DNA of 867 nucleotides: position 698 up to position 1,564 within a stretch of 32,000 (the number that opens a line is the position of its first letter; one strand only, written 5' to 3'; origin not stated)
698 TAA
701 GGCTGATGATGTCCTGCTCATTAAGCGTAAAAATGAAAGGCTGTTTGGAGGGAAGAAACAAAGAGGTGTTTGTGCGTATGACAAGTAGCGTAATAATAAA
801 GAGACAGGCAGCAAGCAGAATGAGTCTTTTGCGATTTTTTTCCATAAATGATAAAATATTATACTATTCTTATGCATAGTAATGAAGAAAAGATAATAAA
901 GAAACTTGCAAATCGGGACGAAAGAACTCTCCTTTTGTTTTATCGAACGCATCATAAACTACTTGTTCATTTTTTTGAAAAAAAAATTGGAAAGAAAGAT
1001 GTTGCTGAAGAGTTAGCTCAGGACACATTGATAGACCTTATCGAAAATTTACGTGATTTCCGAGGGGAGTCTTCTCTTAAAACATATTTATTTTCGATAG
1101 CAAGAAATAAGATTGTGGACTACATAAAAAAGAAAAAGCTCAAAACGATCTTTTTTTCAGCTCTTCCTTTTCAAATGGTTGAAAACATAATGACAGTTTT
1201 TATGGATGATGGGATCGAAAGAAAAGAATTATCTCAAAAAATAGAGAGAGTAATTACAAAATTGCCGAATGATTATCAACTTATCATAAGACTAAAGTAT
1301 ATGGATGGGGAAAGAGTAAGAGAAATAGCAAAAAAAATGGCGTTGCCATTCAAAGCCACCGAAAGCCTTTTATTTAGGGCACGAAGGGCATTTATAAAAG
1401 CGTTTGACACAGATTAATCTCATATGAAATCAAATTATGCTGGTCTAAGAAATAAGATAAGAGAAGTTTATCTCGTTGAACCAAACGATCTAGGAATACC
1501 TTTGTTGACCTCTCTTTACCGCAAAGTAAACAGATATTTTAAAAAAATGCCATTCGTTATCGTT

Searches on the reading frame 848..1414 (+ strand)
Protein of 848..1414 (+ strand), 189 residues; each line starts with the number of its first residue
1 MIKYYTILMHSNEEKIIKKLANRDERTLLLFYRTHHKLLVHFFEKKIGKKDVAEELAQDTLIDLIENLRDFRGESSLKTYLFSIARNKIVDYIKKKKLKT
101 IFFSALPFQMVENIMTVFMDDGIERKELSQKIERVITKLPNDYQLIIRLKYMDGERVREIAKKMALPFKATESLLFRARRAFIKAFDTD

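Call 5: search_protein_families(library=ncbifam, proteins=[window:848-1414:+], max_evalue=0.00001)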
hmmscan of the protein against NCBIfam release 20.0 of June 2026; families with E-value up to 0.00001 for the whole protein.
window:848-1414:+ (189 aa): 71 families (the best 25 are shown)
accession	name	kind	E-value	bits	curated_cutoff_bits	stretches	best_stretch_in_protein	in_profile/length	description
TIGR02985.1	Sig70_bacteroi1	subfamily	4e-26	92.2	126.4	1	31-181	6-157/162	RNA polymerase sigma-70 factor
TIGR02937.1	sigma70-ECF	superfamily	1.3e-22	80.2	42.9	1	31-181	6-160/165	sigma-70 family RNA polymerase sigma factor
NF007215.0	PRK09637.1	equivalog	2.2e-20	73.4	212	1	31-185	6-153/181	RNA polymerase sigma factor SigZ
TIGR02959.1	SigZ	equivalog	2.8e-20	72.8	168.65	1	33-184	2-146/170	RNA polymerase sigma factor SigZ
TIGR02950.1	SigM_subfam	subfamily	7.6e-20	71.4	147.95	1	31-182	5-154/159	RNA polymerase sigma factor, SigM family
NF009166.1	PRK12513.1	equivalog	9e-19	67.9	206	1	11-173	7-173/193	RNA polymerase sigma factor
NF007216.0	PRK09638.1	equivalog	1.9e-18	66.8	194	1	11-187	3-175/180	RNA polymerase sigma factor SigY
NF009168.0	PRK12515.1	subfamily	5.9e-18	65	236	1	12-182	8-175/189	RNA polymerase sigma factor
NF058625.1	sigma_PG0214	equivalog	1.2e-17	64.2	130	1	39-184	17-159/170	GFO_1088 family ECF-type sigma factor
TIGR02989.1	Sig-70_gvs1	subfamily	3.6e-17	62.7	124.55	1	31-181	6-153/158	RNA polymerase sigma-70 factor, Rhodopirellula/Verrucomicrobium family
TIGR02952.1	Sig70_famx2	equivalog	6.7e-17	61.9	206.45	1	17-180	2-164/170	ECF subfamily RNA polymerase sigma factor, BldN family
TIGR02943.1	Sig70_famx1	hypoth_equivalog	7.3e-17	61.8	162.2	1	35-102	11-78/188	RNA polymerase sigma-70 factor, TIGR02943 family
NF006930.0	PRK09415.1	subfamily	9e-17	61.5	198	1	42-184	32-173/179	RNA polymerase factor sigma C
NF008888.0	PRK11922.1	equivalog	2.4e-16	60.1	204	1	9-182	13-192/231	RNA polymerase sigma factor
TIGR02939.1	RpoE_Sigma70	equivalog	3.5e-16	59.8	236.15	1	14-183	8-183/190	RNA polymerase sigma factor RpoE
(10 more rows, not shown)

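Call 6: search_protein_families(library=pfam, proteins=[window:848-1414:+], max_evalue=0.001)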
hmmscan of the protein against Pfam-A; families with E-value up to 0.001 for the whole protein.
window:848-1414:+ (189 aa): 2 families
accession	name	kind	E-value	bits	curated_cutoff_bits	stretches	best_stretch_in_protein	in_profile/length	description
PF04542.20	Sigma70_r2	-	4e-14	52.6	24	1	31-97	1-69/71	Sigma-70 region 2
PF08281.18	Sigma70_r4_2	-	2.1e-09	37.3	25.7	1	130-181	2-53/54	Sigma-70, region 4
